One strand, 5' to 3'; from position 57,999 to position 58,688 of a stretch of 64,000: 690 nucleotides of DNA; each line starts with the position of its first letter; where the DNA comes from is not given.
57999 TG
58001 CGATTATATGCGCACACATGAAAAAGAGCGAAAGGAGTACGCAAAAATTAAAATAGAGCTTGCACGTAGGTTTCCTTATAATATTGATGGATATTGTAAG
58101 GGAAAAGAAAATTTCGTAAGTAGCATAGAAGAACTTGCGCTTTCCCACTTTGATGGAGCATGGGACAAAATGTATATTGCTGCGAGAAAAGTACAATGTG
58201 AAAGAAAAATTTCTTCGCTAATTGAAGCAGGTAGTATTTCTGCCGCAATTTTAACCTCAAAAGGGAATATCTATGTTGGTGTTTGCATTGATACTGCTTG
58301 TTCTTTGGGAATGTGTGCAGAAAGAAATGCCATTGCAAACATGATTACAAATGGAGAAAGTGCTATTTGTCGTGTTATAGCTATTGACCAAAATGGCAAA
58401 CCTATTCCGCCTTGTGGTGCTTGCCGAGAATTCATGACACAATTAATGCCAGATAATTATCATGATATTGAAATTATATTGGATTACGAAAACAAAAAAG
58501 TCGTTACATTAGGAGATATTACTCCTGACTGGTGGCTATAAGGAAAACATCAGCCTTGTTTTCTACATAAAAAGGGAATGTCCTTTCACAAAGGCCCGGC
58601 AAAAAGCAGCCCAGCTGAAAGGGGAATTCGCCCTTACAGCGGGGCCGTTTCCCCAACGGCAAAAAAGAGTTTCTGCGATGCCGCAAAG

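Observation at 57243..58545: About 1.3-kb AT-rich (about 35% GC) single-gene islet encoding a GrpB-cytidine-deaminase fusion, with its own regulated promoter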

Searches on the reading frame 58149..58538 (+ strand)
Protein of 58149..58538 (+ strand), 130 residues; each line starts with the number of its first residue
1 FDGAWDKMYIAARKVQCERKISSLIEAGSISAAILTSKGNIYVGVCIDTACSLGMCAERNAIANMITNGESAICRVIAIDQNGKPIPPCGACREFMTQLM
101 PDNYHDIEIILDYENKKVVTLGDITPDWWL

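Call 47: search_dna_similar(query=window:58149-58538:+, collection=plasmids, mode=protein, max_rows=30, max_evalue=0.00001)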
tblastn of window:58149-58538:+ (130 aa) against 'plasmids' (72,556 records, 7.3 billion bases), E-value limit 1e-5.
Records with a match: 16; places in all: 17; records where one place covers at least 80% of the query: 6.
Best place of each record, by identity: 60-80% 1; <60% 15.
By first word of the organism name: Sinorhizobium 4; Lactobacillus 2; Nostoc 2; Peribacillus 2; Roseburia 1; Subdoligranulum 1; Bacillus 1; Acetoanaerobium 1; Brevibacillus 1; Enterococcus 1.
By predicted mobility (MOB-suite, as given by PLSDB): non-mobilizable 13; mobilizable 2; conjugative 1.
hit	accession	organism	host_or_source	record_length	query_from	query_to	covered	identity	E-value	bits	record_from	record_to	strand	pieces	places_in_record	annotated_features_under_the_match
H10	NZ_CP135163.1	Roseburia sp. 831b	Sus scrofa domesticus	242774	5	130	97%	63.5%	3e-50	177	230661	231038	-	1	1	cytidine deaminase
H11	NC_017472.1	Lactobacillus amylovorus GRL1118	pig,ileum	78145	2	130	98%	57.8%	5e-36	174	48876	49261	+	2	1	none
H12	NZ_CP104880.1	Lactobacillus amylovorus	Pig,Single cell,feces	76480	2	127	97%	56.3%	4e-44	160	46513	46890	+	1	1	none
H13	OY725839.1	Subdoligranulum variabile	-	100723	5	129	96%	54.4%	3e-37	140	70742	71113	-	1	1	record has no annotation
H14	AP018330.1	Nostoc commune HK-02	-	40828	30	129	77%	32.4%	1e-8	59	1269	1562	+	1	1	putative cytidine deaminase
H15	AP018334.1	Nostoc commune HK-02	-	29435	30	129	77%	32.4%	1e-8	59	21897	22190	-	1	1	putative cytidine deaminase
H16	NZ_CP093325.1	Bacillus sp. N5-665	whole organism,peat soil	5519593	30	130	78%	31.4%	5e-9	60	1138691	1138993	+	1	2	none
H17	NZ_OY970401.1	Peribacillus frigoritolerans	-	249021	16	126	85%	28.5%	9e-6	50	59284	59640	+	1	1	cytidine deaminase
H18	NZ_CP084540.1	Peribacillus frigoritolerans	snow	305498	16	126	85%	28.5%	9e-6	50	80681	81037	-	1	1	cytidine deaminase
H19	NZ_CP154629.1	Acetoanaerobium noterae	cell culture,Sludge of a digestion ...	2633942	30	126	75%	32.4%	5e-7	54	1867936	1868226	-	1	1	none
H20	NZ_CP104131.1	Sinorhizobium sp. K101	Phaseolus vulgaris,cell ...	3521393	6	99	72%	30.5%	2e-6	52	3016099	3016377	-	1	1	none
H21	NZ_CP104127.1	Sinorhizobium sp. M103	Phaseolus vulgaris,cell ...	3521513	6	99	72%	30.5%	2e-6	52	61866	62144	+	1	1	none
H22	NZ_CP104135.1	Sinorhizobium sp. C101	Phaseolus vulgaris,cell ...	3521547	6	99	72%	30.5%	2e-6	52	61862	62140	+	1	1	none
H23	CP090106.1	Sinorhizobium meliloti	Medicago,Cell culture,Plant nodule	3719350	6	99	72%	30.5%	4e-6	52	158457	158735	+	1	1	cytidine deaminase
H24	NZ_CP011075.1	Brevibacillus laterosporus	Oryza sativa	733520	30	111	63%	34.9%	1e-8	58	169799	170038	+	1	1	cytidine deaminase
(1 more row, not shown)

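Call 52: get_annotated_region(hit=H11, flank=5000)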
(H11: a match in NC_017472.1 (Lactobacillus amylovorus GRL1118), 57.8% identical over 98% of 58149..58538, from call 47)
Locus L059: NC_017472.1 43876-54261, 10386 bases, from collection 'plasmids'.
description: Lactobacillus amylovorus GRL1118 plasmid p2, complete sequence
organism: Lactobacillus amylovorus GRL1118 (NCBI taxid 695562)
taxonomy: Bacteria; Bacillota; Bacilli; Lactobacillales; Lactobacillaceae; Lactobacillus; Lactobacillus amylovorus; Lactobacillus amylovorus GRL1118
host: -; source: pig,ileum; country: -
typing (MOB-suite, as given by PLSDB): non-mobilizable; replicon rep_cluster_240
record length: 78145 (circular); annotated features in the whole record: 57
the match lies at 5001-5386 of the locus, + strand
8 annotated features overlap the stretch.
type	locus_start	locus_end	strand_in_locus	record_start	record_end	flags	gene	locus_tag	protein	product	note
CDS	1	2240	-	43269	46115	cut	-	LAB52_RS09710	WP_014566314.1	DNA methyltransferase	-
CDS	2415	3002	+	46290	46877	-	-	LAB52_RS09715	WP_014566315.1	recombinase family protein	GO:0006310 - DNA recombination [Evidence IEA]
CDS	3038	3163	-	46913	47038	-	-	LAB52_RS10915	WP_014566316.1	hypothetical protein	-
CDS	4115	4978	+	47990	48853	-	-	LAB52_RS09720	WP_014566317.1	MFS transporter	-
CDS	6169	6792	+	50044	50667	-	-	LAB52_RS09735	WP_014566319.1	NUDIX hydrolase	-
CDS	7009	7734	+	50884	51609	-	-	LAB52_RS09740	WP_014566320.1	coenzyme F420-0:L-glutamate ligase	-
CDS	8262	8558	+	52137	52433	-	-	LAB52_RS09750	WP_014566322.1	MazG-like family protein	GO:0009143 - nucleoside triphosphate catabolic process [Evidence IEA]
CDS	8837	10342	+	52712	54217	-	-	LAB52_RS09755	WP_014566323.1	ribosomal protection-like ABC-F family protein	-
